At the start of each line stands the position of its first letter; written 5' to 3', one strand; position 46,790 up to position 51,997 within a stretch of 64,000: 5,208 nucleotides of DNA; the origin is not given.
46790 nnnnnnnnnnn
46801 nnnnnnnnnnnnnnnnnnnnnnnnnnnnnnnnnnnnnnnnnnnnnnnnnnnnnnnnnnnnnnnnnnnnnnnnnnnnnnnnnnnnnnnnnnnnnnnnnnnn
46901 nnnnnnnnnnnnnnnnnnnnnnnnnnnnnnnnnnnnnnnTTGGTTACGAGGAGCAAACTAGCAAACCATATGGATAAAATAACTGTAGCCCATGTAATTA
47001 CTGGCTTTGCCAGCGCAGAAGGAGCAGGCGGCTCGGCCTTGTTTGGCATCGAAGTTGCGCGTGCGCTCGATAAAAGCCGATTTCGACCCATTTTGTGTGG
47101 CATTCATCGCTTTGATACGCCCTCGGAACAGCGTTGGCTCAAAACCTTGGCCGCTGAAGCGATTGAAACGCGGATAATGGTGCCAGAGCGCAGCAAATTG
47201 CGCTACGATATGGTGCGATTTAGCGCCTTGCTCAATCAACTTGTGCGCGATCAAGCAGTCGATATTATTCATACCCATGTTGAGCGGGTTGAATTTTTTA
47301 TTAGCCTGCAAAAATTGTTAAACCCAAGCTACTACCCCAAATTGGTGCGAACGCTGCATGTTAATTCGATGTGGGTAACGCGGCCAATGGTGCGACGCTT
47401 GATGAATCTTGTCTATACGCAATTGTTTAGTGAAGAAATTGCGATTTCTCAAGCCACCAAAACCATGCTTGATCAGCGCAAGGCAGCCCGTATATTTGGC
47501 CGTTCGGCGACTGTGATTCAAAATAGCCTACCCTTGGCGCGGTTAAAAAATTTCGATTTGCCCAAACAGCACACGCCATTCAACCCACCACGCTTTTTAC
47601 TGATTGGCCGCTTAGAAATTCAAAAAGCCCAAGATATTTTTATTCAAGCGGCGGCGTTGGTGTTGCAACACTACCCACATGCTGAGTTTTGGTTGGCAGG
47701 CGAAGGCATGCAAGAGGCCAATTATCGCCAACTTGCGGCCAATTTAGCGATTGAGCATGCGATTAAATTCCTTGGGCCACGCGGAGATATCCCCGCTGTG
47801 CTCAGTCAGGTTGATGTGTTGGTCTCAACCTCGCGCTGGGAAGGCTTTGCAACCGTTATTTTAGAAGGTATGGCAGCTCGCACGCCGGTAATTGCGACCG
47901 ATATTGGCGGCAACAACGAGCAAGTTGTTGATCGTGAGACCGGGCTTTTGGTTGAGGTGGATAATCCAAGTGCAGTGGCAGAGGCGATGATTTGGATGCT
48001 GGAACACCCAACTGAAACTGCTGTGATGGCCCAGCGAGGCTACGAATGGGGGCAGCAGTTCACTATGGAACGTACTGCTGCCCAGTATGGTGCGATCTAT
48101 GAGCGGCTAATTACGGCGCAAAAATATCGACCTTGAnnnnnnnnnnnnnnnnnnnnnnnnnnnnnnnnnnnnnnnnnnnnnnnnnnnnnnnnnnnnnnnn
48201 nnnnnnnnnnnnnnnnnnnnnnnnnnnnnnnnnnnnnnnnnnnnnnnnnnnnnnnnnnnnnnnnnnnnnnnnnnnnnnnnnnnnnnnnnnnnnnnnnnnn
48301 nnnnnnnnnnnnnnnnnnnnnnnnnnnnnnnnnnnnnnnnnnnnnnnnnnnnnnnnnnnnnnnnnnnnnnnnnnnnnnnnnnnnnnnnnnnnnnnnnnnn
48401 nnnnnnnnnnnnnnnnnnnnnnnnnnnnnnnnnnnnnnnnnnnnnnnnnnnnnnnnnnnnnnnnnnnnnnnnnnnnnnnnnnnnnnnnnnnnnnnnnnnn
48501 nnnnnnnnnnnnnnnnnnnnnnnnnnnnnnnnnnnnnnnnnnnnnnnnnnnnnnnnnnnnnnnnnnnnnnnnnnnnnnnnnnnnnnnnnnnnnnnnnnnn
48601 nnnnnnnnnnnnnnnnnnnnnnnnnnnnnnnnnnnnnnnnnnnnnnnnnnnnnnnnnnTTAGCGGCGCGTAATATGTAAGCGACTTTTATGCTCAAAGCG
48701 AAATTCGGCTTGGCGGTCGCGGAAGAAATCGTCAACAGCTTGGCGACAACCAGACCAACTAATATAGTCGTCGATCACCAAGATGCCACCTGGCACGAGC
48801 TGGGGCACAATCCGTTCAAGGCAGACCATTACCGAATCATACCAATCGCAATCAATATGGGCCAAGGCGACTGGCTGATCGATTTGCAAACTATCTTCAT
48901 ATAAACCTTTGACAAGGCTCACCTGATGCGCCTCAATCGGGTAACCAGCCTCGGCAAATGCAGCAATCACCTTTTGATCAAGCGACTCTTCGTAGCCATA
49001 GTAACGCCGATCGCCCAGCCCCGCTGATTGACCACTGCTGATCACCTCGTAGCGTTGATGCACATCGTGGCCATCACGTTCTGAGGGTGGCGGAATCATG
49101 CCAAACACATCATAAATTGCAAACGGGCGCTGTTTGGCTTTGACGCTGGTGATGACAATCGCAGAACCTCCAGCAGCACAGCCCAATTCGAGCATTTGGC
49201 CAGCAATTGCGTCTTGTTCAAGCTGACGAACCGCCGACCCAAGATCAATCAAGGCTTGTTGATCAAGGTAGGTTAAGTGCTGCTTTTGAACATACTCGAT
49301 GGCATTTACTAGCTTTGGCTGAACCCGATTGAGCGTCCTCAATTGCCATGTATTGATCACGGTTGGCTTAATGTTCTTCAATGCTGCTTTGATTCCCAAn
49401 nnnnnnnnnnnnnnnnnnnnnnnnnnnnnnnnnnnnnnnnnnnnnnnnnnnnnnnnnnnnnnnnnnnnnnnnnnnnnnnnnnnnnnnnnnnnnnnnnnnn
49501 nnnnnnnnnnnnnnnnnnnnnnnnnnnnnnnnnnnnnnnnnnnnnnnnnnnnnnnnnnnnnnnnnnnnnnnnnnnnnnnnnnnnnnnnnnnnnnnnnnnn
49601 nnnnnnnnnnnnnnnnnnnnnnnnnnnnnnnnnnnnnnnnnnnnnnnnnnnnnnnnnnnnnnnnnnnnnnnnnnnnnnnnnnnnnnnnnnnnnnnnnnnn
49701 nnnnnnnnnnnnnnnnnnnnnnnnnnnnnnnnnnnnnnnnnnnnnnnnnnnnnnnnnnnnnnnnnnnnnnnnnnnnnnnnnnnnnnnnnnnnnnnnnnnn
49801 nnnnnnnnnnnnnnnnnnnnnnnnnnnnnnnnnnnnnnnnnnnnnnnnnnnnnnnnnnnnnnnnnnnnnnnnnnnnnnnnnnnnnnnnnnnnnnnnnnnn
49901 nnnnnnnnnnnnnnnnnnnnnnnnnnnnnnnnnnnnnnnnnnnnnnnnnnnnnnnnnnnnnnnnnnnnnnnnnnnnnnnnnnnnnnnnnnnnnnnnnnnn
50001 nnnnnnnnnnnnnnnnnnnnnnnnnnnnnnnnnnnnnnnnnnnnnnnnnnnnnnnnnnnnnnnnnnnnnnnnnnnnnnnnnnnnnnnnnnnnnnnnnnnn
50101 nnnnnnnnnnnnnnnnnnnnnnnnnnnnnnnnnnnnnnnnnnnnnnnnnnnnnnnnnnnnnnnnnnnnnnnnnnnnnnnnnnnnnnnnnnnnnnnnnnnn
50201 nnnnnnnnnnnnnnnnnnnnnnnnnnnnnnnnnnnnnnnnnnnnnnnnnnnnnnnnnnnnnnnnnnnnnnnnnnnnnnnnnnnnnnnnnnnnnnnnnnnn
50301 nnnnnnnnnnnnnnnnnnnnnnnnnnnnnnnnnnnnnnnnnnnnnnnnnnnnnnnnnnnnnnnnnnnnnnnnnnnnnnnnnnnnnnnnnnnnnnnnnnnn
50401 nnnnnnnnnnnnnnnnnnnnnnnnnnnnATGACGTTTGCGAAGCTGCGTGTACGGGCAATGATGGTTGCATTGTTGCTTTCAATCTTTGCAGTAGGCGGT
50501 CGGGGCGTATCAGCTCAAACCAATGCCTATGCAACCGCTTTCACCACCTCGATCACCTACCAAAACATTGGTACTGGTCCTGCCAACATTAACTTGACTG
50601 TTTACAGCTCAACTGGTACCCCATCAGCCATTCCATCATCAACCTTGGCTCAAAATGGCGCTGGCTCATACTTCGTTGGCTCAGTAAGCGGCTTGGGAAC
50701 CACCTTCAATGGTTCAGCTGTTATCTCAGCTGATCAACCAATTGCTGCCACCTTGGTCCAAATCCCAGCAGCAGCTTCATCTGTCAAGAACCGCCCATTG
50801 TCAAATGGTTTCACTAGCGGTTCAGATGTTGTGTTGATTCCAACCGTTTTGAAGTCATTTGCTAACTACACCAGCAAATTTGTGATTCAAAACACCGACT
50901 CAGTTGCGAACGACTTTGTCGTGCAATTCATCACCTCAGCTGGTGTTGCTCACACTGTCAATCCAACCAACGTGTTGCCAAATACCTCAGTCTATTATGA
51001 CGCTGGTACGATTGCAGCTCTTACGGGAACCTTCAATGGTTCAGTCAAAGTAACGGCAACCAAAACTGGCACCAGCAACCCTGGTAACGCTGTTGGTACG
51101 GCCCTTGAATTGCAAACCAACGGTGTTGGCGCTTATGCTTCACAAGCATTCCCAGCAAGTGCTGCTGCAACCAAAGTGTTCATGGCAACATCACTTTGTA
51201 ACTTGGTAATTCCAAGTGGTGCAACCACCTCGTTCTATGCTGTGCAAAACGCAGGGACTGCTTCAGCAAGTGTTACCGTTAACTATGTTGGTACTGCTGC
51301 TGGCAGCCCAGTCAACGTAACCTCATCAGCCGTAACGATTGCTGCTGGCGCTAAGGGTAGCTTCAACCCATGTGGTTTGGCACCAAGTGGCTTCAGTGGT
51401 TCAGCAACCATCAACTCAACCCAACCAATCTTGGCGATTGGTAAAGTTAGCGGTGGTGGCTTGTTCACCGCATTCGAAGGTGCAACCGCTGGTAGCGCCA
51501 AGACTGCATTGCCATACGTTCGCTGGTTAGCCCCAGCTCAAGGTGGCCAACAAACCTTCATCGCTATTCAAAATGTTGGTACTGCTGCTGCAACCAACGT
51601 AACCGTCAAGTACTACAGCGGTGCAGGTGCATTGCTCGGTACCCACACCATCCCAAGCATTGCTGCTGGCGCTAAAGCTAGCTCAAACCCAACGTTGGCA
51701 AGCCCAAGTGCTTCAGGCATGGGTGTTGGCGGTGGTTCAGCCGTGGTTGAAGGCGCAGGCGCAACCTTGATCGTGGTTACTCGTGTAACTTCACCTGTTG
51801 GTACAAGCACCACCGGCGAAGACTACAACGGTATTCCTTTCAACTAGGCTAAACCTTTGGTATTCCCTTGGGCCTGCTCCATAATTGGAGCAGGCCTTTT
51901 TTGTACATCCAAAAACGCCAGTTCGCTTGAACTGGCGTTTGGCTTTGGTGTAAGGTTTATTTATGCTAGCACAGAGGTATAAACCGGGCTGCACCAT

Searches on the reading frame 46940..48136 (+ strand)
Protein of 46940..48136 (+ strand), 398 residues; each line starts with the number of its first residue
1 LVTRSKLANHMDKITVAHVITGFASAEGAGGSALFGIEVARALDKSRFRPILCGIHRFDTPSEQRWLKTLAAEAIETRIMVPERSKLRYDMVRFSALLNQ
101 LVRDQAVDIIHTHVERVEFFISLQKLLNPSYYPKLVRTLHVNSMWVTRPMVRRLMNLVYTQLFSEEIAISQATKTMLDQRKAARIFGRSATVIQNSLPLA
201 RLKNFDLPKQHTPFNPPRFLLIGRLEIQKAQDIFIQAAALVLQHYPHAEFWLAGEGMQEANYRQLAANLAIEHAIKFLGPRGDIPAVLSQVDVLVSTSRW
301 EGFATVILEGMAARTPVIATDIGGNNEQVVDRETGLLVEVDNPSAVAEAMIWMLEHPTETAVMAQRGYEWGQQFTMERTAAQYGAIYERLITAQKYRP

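Call 32: search_protein_families(library=pfam, proteins=[window:46940-48136:+], max_evalue=0.001)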
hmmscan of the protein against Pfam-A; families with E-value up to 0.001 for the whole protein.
window:46940-48136:+ (398 aa): 5 families
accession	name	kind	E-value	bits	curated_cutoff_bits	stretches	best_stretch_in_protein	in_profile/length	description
PF00534.26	Glycos_transf_1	-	2.1e-36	125.5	26.4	1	211-370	10-172/172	Glycosyl transferases group 1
PF13692.12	Glyco_trans_1_4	-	2.6e-35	122.2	27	1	217-355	2-141/142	Glycosyl transferases group 1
PF20706.3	GT4-conflict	-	6.9e-09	35.6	26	1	208-329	187-320/385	Family 4 Glycosyltransferase in conflict systems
PF13439.12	Glyco_transf_4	-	1.2e-07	32.3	28.5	1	30-180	2-151/170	Glycosyltransferase Family 4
PF13579.12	Glyco_trans_4_4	-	0.00017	22.4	29.7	0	40-163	11-125/158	Glycosyl transferase 4-like domain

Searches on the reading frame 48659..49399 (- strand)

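Call 32: search_protein_families(library=pfam, proteins=[window:48659-49399:-], max_evalue=0.001)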
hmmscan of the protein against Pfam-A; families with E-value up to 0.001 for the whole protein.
window:48659-49399:- (246 aa): 2 families
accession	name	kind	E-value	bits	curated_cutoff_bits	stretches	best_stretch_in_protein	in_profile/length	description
PF05711.17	TylF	-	1.1e-22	80.9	23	1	43-230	69-247/264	Macrocin-O-methyltransferase (TylF)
PF13578.12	Methyltransf_24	-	1.8e-08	35.6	26.3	1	70-212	1-105/105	Methyltransferase domain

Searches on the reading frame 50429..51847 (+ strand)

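Call 32: search_protein_families(library=pfam, proteins=[window:50429-51847:+], max_evalue=0.001)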
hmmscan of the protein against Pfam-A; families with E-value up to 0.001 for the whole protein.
window:50429-51847:+ (472 aa): 1 family
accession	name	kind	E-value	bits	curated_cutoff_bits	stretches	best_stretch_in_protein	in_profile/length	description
PF07705.17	CARDB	-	0.00081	20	22.7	1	378-423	25-69/101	CARDB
